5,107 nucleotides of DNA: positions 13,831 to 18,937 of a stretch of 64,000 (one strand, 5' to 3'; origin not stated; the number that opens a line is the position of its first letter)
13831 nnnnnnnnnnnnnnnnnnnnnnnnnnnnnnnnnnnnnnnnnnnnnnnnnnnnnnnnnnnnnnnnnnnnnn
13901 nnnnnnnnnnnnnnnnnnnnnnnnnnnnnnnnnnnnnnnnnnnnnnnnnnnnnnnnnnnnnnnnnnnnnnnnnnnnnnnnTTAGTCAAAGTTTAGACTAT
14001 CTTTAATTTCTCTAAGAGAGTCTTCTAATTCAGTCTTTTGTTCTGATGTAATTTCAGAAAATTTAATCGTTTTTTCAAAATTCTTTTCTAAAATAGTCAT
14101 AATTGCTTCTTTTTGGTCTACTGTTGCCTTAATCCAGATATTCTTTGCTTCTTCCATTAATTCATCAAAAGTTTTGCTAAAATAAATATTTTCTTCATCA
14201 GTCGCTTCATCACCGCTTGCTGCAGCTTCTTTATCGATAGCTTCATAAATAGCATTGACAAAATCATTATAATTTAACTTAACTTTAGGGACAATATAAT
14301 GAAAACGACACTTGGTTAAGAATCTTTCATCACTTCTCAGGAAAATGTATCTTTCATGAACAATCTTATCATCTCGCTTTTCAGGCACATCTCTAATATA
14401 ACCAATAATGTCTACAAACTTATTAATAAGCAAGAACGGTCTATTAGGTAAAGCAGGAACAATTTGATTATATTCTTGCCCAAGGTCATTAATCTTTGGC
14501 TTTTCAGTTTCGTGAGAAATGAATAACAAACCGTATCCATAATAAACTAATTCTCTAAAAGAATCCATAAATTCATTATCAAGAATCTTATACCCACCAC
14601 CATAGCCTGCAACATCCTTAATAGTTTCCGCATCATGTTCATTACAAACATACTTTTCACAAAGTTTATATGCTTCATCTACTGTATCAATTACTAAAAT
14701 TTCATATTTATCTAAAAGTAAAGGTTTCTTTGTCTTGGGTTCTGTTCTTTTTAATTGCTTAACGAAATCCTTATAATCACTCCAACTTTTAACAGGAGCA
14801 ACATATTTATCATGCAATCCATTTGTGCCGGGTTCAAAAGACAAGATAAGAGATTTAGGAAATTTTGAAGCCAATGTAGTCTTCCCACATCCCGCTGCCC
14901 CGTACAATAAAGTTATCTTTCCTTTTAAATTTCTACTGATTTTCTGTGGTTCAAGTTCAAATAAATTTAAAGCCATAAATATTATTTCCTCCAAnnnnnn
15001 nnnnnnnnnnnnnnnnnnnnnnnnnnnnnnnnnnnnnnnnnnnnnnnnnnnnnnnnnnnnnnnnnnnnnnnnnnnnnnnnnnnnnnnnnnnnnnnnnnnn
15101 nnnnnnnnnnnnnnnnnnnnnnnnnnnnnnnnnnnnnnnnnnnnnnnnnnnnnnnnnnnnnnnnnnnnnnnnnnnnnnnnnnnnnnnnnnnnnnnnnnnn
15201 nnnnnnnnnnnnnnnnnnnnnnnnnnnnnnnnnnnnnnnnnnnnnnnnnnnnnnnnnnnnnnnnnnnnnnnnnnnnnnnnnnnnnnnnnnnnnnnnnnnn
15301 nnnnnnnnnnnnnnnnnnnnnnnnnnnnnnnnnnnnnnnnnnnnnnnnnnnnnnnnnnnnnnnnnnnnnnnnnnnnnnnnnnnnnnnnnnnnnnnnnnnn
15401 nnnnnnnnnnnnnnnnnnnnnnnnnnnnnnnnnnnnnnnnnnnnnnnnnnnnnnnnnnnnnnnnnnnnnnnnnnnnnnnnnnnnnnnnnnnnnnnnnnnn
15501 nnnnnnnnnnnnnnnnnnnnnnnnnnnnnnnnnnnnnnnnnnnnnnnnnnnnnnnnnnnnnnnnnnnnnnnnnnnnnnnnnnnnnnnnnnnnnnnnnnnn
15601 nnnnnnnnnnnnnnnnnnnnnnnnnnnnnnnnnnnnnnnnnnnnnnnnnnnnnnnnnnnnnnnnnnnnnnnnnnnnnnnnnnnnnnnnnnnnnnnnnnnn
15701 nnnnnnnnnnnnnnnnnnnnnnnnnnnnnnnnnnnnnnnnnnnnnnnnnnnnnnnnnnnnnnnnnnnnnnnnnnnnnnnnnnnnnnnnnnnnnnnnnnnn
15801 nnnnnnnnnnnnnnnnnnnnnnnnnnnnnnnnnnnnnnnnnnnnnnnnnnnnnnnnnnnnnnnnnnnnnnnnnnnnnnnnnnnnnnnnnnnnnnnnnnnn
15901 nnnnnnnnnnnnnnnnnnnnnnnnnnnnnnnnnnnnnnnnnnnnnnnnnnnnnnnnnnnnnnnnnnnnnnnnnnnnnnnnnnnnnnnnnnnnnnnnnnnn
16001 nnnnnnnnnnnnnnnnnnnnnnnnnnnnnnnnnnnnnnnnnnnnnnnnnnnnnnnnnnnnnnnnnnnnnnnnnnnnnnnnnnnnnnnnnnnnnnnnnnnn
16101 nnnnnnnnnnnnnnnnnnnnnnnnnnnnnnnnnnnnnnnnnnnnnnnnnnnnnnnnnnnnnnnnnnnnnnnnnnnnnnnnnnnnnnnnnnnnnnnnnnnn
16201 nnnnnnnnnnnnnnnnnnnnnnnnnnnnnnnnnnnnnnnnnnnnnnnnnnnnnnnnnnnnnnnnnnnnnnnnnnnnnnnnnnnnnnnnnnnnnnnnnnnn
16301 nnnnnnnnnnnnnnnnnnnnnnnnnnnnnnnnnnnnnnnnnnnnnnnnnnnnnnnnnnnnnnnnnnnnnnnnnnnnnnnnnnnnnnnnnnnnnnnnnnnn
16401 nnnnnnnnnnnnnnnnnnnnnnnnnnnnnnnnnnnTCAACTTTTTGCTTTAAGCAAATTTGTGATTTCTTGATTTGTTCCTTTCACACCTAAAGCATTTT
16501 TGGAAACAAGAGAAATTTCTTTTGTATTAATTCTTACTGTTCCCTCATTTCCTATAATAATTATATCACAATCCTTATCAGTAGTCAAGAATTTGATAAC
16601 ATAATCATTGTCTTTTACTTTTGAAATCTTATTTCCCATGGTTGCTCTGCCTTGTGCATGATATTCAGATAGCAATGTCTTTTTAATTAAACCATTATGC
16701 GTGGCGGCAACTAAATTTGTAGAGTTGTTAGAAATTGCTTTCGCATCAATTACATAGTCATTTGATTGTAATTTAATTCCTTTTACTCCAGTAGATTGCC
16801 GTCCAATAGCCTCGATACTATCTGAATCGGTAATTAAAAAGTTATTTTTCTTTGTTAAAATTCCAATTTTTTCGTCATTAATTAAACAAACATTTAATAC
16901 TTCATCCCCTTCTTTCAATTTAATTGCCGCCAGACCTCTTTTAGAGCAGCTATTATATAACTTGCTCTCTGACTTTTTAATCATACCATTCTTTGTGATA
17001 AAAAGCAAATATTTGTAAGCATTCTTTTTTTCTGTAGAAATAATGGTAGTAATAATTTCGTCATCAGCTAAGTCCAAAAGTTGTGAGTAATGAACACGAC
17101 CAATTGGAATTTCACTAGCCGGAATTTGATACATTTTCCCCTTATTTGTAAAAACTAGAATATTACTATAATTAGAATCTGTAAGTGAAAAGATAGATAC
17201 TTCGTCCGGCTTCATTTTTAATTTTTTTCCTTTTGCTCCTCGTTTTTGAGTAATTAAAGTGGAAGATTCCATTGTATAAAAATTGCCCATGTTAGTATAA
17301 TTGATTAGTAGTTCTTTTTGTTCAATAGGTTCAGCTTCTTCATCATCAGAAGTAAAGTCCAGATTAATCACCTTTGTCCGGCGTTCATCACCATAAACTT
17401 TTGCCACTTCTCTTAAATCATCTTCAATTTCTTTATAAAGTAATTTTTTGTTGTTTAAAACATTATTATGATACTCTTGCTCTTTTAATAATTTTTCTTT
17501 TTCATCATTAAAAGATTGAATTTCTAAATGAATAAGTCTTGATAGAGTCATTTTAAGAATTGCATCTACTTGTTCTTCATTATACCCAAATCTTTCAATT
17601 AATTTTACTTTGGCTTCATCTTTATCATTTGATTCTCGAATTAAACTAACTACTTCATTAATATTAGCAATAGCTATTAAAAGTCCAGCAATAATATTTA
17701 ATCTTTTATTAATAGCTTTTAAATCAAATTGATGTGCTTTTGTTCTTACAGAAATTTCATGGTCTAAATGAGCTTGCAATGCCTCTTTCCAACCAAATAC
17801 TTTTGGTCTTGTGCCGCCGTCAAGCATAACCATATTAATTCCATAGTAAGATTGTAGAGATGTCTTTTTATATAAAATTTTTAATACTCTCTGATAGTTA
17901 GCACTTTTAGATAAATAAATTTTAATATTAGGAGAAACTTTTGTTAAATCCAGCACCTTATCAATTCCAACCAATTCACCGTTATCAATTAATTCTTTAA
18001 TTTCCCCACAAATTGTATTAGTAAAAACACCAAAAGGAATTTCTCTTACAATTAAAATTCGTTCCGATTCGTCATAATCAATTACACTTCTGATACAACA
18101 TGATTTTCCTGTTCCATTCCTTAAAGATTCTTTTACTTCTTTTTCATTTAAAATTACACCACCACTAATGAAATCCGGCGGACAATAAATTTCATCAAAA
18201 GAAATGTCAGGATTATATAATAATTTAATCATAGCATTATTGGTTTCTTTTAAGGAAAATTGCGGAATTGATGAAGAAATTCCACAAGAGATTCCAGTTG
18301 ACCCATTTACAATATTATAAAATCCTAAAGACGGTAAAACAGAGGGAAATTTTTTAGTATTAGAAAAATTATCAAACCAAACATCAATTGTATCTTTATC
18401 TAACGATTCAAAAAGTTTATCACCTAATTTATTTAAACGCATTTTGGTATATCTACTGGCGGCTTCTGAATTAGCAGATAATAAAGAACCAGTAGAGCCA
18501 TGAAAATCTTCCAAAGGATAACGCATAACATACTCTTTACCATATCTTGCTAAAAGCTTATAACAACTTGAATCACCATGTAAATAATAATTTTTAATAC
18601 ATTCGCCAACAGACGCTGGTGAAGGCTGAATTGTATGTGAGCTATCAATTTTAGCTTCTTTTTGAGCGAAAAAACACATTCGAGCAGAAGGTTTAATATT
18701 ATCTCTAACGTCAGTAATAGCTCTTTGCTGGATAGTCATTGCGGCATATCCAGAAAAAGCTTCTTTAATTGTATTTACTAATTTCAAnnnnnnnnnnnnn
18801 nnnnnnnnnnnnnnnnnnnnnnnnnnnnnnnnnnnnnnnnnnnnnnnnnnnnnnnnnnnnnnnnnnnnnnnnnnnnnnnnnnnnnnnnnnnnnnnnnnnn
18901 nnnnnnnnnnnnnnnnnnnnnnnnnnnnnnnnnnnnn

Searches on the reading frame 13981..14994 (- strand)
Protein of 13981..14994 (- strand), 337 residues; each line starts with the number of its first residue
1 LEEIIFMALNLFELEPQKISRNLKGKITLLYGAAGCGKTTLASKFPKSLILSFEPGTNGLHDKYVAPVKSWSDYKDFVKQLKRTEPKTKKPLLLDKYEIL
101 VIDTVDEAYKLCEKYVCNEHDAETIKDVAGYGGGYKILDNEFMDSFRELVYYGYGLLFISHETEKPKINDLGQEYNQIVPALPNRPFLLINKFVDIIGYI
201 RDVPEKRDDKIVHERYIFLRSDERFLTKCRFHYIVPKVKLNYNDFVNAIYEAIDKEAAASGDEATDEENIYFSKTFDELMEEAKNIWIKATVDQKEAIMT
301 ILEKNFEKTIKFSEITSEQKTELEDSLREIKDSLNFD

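Call 90: search_protein_families(library=phrogs, proteins=[window:13981-14994:-], max_evalue=0.00001)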
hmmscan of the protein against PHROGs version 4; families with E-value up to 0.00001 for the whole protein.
window:13981-14994:- (337 aa): 3 families
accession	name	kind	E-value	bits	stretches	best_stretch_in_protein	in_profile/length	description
phrog_124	-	DNA, RNA and nucleotide metabolism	4.5e-47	162.2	1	6-331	25-344/382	Sak4-like ssDNA annealing protein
phrog_8097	-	DNA, RNA and nucleotide metabolism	4.8e-14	53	1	26-318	261-548/598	exonuclease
phrog_19299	-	head and packaging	4.1e-11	43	1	48-268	402-623/702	terminase large subunit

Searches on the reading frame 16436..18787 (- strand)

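Call 90: search_protein_families(library=phrogs, proteins=[window:16436-18787:-], max_evalue=0.00001)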
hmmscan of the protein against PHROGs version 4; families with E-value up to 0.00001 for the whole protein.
window:16436-18787:- (783 aa): 3 families
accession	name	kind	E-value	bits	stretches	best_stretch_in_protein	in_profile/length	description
phrog_551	-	DNA, RNA and nucleotide metabolism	5.5e-94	317.1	1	6-681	15-670/701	DNA topoisomerase II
phrog_28877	-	DNA, RNA and nucleotide metabolism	5.2e-74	250.6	2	3-678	688-1366/1441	DNA topoisomerase II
phrog_20354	-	DNA, RNA and nucleotide metabolism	1.7e-07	32.7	1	7-132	12-136/142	DNA topoisomerase II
